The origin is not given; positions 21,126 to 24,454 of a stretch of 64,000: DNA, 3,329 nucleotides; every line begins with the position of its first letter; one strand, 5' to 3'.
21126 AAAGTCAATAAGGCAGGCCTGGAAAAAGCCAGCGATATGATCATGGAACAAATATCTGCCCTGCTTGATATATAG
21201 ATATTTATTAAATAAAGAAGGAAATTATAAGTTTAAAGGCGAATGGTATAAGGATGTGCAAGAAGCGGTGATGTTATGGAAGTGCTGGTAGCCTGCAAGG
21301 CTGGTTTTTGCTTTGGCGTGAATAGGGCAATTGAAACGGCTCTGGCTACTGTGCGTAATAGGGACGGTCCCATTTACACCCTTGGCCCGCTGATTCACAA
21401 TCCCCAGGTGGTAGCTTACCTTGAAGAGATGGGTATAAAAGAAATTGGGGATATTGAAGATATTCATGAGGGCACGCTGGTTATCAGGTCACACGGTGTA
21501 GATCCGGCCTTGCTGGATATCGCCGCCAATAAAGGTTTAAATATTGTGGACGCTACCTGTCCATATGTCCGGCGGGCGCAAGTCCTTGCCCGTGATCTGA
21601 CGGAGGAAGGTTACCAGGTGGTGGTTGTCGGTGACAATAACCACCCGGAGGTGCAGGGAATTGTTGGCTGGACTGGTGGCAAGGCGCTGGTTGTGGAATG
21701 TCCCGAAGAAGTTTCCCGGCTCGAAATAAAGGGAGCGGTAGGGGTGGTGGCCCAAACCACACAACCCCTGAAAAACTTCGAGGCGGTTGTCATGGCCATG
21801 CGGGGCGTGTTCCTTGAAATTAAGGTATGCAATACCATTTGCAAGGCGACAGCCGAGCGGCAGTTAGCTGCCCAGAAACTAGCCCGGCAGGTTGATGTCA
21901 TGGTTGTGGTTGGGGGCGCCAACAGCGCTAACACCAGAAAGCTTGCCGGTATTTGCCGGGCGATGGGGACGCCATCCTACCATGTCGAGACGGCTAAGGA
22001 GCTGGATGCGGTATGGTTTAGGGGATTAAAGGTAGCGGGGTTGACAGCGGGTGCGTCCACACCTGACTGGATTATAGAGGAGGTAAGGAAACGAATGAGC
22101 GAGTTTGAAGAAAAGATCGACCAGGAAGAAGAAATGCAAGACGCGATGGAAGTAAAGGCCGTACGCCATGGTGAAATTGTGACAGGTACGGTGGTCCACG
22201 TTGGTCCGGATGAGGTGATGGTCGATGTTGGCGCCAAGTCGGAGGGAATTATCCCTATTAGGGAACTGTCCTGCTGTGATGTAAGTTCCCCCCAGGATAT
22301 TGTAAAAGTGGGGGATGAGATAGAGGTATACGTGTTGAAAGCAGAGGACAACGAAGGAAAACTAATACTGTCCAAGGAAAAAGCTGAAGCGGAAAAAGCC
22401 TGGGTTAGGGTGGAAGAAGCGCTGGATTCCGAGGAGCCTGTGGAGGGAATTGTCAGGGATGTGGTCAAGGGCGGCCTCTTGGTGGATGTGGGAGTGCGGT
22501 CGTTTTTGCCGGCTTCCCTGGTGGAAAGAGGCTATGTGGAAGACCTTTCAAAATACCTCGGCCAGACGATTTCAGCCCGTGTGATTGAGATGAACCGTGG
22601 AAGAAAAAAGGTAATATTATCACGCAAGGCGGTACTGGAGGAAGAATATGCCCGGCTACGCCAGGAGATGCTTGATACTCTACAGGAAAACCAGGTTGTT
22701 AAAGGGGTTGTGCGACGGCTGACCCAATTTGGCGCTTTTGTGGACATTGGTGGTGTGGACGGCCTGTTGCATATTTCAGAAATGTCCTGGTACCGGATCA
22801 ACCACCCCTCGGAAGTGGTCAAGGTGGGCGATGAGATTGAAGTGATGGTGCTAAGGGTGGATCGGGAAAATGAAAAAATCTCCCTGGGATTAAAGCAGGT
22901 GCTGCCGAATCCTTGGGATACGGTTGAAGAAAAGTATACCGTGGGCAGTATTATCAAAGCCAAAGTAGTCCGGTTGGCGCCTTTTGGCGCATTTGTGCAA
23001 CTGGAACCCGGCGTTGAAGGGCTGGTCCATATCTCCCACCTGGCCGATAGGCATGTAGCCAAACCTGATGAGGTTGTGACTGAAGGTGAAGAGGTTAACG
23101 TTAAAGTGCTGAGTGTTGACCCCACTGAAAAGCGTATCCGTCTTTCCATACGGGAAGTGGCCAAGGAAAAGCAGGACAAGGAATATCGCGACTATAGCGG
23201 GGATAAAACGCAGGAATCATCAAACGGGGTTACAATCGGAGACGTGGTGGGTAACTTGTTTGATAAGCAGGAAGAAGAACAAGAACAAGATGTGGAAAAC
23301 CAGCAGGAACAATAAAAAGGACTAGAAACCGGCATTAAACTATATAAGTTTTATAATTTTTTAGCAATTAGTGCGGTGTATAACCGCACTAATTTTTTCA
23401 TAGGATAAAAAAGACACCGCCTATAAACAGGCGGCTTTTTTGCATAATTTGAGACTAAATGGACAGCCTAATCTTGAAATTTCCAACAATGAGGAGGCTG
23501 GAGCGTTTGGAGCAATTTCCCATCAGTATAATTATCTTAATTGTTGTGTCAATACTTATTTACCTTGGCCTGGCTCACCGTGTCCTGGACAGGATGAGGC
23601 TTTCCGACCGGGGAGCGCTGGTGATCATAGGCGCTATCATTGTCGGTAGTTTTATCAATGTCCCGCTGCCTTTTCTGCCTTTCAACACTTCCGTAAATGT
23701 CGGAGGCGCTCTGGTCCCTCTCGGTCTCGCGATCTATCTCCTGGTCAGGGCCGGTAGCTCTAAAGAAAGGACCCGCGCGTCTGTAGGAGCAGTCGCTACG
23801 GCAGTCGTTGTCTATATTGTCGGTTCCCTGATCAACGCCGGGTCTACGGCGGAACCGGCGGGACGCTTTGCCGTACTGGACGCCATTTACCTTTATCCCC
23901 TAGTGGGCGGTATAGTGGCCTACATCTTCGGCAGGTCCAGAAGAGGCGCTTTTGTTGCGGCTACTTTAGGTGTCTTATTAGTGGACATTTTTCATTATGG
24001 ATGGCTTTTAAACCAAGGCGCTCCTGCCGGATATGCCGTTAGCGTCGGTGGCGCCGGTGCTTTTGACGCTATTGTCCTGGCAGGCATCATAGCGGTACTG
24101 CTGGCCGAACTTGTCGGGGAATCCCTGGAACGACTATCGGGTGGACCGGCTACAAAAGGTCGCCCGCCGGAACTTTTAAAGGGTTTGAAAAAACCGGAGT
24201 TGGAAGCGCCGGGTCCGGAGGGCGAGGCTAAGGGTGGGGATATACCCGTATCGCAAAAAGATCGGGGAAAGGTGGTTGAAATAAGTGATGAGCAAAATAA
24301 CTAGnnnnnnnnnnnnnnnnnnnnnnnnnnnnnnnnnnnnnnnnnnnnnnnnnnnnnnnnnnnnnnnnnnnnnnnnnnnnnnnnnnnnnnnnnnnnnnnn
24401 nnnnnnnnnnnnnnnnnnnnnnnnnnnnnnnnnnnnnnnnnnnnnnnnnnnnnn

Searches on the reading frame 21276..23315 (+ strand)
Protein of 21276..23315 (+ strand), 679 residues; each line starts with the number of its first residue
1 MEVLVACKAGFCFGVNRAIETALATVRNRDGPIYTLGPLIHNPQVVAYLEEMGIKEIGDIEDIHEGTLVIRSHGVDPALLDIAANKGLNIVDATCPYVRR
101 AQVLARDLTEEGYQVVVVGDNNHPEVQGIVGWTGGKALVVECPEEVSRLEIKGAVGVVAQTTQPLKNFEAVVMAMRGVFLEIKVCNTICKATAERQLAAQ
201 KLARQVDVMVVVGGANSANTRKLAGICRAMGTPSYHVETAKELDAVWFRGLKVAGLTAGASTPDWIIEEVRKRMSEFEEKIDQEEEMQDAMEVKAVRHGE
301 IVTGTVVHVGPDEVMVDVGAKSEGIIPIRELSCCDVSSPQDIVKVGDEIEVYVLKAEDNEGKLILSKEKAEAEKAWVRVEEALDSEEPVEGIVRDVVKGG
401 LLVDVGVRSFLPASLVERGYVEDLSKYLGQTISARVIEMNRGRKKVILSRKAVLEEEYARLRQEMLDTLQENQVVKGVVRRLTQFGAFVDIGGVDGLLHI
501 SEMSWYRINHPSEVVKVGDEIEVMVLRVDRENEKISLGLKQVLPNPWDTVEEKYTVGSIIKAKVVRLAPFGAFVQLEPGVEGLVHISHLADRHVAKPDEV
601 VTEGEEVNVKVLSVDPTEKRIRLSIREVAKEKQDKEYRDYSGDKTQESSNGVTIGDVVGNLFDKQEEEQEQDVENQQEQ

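Call 63: search_protein_families(library=pfam, proteins=[window:21276-23315:+], max_evalue=0.00001)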
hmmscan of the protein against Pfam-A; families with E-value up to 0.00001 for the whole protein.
window:21276-23315:+ (679 aa): 6 families
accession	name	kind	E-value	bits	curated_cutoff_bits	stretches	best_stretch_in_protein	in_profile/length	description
PF02401.23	LYTB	-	5.1e-95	318.2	24.5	1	3-274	1-266/267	LytB protein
PF00575.29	S1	-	1.9e-71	236.8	22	4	554-626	2-74/74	S1 RNA binding domain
PF23459.1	S1_RRP5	-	5.4e-23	81.8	27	1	556-624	3-71/72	RRP5 S1 domain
PF21710.3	Spt6_S1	-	2.2e-09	37.9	27.5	0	552-627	12-88/91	Spt6, S1/OB domain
PF13509.12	S1_2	-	9.9e-08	32.4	21.8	0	474-523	4-46/61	S1 domain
PF17092.11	PCB_OB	-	9e-06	26.9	27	0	281-353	15-97/111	Penicillin-binding protein OB-like domain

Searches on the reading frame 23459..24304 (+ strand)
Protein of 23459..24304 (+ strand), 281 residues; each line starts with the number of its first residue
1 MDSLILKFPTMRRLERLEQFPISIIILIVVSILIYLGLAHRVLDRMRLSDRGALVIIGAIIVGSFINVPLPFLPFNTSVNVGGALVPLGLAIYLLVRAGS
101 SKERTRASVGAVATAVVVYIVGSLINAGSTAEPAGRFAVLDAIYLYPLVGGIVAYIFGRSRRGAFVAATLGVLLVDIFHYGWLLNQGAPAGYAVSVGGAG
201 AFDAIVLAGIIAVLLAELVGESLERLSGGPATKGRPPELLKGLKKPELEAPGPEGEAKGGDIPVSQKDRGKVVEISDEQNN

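Call 63: search_protein_families(library=pfam, proteins=[window:23459-24304:+], max_evalue=0.00001)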
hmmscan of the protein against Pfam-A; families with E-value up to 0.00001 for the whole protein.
window:23459-24304:+ (281 aa): 1 family
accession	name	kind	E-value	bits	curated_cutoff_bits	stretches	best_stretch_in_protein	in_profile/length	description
PF07758.16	DUF1614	-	7.5e-14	52.5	23.9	1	78-215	45-171/171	Protein of unknown function (DUF1614)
